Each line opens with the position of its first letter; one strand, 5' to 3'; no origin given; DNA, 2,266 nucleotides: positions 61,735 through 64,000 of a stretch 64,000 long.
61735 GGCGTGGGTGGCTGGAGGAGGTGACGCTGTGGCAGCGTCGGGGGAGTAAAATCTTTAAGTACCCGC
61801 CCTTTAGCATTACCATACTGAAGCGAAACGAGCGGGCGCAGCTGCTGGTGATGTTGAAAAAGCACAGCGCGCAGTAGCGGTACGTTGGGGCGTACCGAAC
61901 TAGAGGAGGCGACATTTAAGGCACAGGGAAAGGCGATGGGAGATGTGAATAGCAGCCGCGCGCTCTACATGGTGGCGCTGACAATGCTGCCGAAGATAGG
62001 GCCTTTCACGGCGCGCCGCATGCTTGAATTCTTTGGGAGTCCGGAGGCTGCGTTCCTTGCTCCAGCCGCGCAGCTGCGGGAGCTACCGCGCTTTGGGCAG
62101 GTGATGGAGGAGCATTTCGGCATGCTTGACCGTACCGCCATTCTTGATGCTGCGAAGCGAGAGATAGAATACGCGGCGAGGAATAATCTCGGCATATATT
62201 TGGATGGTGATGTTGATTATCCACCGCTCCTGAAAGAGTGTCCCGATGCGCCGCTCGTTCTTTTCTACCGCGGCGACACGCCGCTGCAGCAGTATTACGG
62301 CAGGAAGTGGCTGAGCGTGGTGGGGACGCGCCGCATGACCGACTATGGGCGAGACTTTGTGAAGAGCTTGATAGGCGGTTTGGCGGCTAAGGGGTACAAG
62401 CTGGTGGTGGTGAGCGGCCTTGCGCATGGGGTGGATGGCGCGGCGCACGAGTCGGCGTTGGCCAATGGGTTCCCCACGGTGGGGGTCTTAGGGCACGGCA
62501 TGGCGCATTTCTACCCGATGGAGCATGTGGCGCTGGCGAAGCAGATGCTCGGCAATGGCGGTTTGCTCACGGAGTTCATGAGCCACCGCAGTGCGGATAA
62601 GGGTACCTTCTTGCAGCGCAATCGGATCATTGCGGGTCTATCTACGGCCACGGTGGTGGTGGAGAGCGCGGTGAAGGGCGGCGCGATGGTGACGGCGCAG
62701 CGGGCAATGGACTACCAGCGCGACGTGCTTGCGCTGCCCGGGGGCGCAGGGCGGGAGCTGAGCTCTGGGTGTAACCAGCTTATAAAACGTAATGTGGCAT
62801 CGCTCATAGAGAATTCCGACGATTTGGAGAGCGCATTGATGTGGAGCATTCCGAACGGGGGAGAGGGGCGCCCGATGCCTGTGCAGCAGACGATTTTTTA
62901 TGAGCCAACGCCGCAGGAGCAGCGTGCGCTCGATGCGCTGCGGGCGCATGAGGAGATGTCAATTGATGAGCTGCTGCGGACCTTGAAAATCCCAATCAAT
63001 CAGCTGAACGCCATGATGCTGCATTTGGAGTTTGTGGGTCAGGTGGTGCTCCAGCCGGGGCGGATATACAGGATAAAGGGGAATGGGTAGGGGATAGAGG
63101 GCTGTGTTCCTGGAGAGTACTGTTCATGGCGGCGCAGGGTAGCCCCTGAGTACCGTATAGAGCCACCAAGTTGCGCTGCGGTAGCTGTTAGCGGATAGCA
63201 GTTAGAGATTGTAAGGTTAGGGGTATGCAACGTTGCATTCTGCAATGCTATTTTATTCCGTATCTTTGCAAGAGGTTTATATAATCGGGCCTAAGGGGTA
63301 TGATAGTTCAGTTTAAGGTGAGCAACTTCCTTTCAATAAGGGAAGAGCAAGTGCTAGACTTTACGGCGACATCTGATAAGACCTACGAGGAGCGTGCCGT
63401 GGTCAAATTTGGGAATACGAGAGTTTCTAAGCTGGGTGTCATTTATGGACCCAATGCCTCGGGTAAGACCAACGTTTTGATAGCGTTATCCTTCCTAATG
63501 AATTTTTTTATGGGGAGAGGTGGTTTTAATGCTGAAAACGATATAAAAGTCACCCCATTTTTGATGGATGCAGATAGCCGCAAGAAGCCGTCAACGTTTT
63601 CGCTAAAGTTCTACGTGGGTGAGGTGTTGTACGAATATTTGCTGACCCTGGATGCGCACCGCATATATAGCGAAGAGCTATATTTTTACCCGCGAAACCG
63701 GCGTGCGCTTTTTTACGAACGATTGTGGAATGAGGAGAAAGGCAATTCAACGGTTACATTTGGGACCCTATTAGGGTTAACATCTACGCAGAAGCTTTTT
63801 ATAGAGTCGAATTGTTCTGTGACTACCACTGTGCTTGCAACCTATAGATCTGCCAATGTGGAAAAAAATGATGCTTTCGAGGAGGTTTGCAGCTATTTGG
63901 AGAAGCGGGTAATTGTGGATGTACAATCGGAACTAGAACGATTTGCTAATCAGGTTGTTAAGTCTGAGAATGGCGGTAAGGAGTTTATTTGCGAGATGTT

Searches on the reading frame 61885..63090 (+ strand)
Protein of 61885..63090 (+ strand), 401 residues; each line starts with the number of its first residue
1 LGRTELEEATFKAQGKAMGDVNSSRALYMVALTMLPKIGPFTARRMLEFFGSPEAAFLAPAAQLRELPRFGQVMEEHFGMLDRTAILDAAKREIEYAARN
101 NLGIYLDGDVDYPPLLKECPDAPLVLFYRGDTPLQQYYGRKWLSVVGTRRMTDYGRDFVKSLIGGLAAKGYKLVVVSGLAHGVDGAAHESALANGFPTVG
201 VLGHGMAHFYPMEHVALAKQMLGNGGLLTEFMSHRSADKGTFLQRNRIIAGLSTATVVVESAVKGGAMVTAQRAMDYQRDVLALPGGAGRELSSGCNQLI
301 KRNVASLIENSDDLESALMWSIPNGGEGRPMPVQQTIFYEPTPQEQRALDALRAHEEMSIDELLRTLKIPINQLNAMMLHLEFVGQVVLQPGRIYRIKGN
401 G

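Call 26: search_protein_families(library=pfam, proteins=[window:61885-63090:+], max_evalue=0.05)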
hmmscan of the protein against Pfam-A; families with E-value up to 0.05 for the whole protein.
window:61885-63090:+ (401 aa): 3 families
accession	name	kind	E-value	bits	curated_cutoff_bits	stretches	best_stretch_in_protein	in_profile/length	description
PF02481.21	DNA_processg_A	-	8.6e-65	218.3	29.6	1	99-308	4-210/212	DNA recombination-mediator protein A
PF17782.7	DprA_WH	-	1.6e-08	34.9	22.9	1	340-392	9-60/61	DprA winged helix domain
PF14520.12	HHH_5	-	0.0002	22.2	27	1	31-72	3-45/57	Helix-hairpin-helix domain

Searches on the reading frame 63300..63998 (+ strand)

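Call 26: search_protein_families(library=pfam, proteins=[window:63300-63998:+], max_evalue=0.05)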
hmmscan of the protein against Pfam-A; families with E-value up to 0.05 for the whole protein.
window:63300-63998:+ (233 aa): 5 families
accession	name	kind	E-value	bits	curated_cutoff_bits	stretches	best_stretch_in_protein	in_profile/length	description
PF13304.12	AAA_21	-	2.4e-17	64.4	27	1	47-170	3-131/304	AAA domain, putative AbiEii toxin, Type IV TA system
PF02463.25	SMC_N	-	0.00029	20.8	40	1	43-68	24-49/220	RecF/RecN/SMC N terminal domain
PF13476.12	AAA_23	-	0.00041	21.5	27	1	6-148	3-101/201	AAA domain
PF13175.12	AAA_15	-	0.0011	19.1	32.1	1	1-90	1-66/374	AAA ATPase domain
PF13514.12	AAA_27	-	0.044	13.8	22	0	36-67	20-50/206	AAA domain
